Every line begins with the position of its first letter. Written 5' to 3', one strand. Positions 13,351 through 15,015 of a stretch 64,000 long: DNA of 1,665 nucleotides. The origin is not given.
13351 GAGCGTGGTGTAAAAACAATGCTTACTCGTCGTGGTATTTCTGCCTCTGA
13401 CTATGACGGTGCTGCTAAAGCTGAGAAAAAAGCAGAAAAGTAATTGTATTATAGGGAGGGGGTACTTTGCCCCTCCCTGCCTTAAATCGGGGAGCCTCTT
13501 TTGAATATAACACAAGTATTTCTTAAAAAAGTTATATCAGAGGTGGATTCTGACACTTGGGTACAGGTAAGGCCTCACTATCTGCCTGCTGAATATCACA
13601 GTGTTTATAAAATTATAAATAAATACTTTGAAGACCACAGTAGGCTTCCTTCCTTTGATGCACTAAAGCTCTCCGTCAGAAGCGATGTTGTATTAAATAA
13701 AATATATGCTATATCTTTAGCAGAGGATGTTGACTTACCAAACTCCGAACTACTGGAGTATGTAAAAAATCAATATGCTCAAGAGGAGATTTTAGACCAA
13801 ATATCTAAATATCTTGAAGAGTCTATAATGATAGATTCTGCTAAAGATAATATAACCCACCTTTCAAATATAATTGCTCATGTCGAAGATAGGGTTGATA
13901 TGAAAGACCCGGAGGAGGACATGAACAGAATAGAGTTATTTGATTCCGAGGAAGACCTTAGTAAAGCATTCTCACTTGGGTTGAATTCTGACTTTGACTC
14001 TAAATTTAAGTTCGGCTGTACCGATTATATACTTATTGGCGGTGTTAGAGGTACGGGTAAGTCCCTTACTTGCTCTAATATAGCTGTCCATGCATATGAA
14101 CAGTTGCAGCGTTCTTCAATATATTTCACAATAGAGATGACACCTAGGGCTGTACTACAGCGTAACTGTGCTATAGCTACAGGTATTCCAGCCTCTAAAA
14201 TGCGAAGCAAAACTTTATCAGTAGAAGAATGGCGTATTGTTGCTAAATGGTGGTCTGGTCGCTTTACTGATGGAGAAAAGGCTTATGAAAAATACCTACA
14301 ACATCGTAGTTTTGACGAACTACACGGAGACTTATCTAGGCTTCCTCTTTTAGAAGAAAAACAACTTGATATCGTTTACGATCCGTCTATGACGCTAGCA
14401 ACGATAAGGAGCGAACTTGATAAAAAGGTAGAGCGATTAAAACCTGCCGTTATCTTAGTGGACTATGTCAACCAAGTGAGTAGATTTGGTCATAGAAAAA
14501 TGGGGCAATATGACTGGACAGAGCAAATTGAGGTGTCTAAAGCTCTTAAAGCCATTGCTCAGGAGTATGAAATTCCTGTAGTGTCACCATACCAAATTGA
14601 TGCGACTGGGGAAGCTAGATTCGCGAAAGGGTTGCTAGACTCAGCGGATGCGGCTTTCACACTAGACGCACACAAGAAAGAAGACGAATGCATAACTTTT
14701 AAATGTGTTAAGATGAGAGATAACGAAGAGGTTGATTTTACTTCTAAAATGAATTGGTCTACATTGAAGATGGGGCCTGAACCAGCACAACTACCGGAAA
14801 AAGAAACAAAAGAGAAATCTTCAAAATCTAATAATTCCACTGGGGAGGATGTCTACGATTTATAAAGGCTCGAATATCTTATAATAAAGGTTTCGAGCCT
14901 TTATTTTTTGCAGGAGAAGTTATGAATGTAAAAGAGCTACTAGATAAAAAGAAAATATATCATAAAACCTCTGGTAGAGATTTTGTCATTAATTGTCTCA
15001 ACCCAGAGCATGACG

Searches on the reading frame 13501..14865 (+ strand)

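Call 14: search_protein_families(library=phrogs, proteins=[window:13501-14865:+], max_evalue=0.001)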
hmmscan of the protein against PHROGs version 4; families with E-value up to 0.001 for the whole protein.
window:13501-14865:+ (454 aa): 4 families
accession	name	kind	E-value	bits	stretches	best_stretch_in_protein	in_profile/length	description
phrog_19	-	DNA, RNA and nucleotide metabolism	2.7e-43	149.7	1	2-435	162-588/621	DnaB-like replicative helicase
phrog_243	-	DNA, RNA and nucleotide metabolism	2e-12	47.6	1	174-365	35-190/273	DnaB-like replicative helicase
phrog_239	-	DNA, RNA and nucleotide metabolism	1.8e-09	38.1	1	171-440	355-611/801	DNA primase/helicase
phrog_11530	-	unknown function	9.3e-05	23.3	1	286-376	3-90/184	-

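Call 15: search_protein_families(library=pfam, proteins=[window:13501-14865:+], max_evalue=0.001)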
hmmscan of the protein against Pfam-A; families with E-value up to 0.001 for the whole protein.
window:13501-14865:+ (454 aa): 2 families
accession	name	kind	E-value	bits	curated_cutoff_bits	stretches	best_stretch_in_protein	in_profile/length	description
PF03796.21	DnaB_C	-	1.2e-17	64.5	27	1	173-373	18-185/255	DnaB-like helicase C terminal domain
PF06745.19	ATPase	-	1.4e-05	25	26.6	0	175-221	20-66/231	KaiC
